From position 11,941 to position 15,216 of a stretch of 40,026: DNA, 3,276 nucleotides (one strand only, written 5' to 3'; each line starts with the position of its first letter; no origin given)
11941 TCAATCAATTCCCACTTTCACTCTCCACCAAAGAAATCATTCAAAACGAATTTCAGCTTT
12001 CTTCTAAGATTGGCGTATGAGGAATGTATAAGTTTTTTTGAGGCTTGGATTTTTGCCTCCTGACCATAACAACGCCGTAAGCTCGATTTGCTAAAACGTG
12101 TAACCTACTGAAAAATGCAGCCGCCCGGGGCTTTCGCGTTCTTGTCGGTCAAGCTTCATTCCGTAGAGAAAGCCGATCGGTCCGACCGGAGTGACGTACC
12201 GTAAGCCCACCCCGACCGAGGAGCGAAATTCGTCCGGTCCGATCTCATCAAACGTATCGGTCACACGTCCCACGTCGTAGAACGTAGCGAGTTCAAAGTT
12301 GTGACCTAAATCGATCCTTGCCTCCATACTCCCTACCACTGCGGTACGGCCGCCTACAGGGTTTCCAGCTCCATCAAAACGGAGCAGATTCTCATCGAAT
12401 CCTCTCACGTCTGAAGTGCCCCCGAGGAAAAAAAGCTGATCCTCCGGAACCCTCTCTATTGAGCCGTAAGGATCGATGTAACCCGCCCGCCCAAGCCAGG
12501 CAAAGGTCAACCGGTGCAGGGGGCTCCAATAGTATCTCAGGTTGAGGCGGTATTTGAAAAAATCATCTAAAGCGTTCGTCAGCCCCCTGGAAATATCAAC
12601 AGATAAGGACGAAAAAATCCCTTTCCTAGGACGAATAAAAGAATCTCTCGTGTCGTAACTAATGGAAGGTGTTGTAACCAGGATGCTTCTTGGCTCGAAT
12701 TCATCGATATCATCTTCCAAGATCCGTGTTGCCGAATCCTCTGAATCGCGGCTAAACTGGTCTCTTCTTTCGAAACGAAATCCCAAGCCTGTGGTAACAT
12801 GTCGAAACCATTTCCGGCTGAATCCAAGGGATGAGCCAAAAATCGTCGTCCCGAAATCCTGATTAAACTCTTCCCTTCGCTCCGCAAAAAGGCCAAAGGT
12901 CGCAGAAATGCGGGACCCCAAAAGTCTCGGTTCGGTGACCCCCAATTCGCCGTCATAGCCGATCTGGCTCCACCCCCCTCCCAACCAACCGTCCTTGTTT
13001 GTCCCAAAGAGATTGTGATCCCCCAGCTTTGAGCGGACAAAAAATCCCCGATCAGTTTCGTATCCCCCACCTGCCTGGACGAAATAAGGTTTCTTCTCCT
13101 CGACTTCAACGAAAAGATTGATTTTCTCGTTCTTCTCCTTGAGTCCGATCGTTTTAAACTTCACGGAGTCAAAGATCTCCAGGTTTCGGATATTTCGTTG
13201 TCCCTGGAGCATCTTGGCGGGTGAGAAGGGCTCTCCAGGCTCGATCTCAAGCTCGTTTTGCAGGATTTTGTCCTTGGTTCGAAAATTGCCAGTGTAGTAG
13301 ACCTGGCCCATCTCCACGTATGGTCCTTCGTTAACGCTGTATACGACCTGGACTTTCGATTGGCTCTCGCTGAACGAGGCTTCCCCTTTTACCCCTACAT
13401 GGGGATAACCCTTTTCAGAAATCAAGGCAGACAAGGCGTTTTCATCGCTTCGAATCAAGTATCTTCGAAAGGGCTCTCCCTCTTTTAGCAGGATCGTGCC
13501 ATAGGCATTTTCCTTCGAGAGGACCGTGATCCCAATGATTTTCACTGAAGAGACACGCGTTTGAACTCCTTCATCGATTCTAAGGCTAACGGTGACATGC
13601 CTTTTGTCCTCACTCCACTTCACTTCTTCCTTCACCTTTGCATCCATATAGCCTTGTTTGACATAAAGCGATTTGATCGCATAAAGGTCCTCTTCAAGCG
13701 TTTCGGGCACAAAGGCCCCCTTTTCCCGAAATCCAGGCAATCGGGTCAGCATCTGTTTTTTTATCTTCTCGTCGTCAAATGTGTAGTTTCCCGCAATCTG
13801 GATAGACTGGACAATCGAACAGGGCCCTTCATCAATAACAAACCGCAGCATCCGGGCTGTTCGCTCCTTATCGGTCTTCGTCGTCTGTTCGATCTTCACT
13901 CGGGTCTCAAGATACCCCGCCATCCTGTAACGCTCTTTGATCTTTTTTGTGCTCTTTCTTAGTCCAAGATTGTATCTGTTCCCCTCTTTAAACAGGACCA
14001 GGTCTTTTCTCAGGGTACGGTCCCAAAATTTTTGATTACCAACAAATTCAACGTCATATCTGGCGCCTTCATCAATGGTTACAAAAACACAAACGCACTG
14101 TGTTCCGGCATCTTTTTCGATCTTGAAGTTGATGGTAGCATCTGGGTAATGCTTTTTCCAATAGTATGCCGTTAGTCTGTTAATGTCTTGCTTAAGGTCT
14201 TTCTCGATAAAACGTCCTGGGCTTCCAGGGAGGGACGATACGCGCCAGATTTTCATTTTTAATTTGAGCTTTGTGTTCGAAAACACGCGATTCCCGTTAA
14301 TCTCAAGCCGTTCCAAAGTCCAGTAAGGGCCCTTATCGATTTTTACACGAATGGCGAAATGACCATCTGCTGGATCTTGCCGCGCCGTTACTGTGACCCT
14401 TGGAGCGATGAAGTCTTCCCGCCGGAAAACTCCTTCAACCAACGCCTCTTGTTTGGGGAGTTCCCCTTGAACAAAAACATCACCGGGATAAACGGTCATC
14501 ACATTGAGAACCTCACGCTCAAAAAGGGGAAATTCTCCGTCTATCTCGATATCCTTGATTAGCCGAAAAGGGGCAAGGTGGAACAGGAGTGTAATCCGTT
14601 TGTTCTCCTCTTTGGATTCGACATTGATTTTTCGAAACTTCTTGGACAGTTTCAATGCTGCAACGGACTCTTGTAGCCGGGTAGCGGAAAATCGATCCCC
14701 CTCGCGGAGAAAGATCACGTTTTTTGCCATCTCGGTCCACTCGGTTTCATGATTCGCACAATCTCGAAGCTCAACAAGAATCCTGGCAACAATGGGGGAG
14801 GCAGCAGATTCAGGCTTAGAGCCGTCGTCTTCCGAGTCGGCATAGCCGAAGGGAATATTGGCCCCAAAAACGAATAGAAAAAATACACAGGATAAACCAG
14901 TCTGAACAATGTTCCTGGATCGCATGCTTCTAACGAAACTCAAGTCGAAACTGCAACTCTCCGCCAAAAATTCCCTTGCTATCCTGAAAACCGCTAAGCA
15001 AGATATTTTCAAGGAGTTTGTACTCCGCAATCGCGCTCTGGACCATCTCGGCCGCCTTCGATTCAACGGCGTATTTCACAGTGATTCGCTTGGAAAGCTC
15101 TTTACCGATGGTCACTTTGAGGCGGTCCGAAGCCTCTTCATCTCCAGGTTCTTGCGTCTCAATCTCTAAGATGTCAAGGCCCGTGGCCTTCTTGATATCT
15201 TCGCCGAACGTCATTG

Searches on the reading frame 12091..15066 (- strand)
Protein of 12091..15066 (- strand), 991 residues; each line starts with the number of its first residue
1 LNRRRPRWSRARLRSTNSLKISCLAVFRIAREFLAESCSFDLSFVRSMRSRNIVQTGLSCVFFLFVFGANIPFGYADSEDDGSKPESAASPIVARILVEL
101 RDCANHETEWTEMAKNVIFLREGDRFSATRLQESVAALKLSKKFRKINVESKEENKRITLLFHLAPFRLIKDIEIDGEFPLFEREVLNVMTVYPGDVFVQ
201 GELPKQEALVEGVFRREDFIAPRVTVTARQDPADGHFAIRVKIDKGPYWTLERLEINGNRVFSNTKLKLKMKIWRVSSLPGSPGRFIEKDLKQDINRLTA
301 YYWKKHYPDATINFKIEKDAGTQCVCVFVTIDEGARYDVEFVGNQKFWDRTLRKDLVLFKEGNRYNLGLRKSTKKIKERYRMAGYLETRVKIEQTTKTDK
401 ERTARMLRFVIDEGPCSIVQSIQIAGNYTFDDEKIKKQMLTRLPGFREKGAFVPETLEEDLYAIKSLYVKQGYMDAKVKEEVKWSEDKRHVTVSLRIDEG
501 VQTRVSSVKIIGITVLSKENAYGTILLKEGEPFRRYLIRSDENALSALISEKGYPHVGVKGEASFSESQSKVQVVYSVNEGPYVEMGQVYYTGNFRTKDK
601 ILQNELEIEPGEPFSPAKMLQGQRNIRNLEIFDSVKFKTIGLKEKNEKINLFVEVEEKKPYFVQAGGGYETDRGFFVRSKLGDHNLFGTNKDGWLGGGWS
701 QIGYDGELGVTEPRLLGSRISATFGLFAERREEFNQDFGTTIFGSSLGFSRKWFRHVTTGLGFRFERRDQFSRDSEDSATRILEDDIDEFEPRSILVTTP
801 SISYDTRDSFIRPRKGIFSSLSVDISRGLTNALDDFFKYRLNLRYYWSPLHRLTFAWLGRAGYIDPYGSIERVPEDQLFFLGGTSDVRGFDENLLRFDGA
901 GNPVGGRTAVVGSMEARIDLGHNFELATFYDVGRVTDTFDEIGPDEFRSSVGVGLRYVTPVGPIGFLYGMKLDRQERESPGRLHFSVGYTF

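Call 33: search_protein_families(library=pfam, proteins=[window:12091-15066:-], max_evalue=0.0001)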
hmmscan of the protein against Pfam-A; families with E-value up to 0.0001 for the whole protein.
window:12091-15066:- (991 aa): 3 families
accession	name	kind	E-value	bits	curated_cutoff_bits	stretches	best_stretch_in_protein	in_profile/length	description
PF07244.20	POTRA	-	1.3e-57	192.9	21.3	4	419-500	3-79/79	Surface antigen variable number repeat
PF01103.29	Omp85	-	1.5e-47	163.1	24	1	685-991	1-325/325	Omp85 superfamily domain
PF08479.16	POTRA_2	-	1.6e-05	25.1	24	0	339-395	6-62/76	POTRA domain, ShlB-type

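Call 64: find_homologous_proteins(query=window:12091-15066:-, max_evalue=1e-30)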
Query window:12091-15066:- (991 aa): 319 proteins with E <= 1e-30 among 8000 candidates; the best 120 are listed.
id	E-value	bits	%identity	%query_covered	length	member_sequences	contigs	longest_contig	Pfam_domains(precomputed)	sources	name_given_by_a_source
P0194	0.0e+0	2159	100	95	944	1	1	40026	PF07244.21,PF01103.30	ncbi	-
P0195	0.0e+0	1925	89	95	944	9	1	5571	PF07244.21,PF01103.30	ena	-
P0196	0.0e+0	1904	86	97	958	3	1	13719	PF08479.17,PF07244.21,PF01103.30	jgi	jgi:outer membrane protein insertion porin family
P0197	0.0e+0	1891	87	95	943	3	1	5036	PF07244.21,PF01103.30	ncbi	-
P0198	0.0e+0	1880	87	95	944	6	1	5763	PF07244.21,PF01103.30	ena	-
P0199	0.0e+0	1766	83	93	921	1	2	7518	PF08479.17,PF07244.21,PF01103.30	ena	-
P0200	0.0e+0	1752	83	93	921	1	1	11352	PF08479.17,PF07244.21,PF01103.30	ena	-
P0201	0.0e+0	1497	69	95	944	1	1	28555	PF08479.17,PF07244.21,PF01103.30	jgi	jgi:outer membrane protein insertion porin family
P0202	0.0e+0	1445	70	91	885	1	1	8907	PF07244.21,PF01103.30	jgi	jgi:outer membrane protein insertion porin family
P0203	0.0e+0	1441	67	94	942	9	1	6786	PF08479.17,PF07244.21,PF01103.30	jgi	jgi:outer membrane protein insertion porin family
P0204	0.0e+0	1432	67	95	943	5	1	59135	PF08479.17,PF07244.21,PF01103.30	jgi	-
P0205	0.0e+0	1432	67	95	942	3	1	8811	PF08479.17,PF07244.21,PF01103.30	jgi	-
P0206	0.0e+0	1425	67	95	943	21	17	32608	PF08479.17,PF07244.21,PF01103.30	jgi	jgi:outer membrane protein insertion porin family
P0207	0.0e+0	1409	65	95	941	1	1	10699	PF08479.17,PF07244.21,PF01103.30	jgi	-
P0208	0.0e+0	1402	65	95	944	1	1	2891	PF08479.17,PF08478.16,PF07244.21,PF01103.30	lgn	-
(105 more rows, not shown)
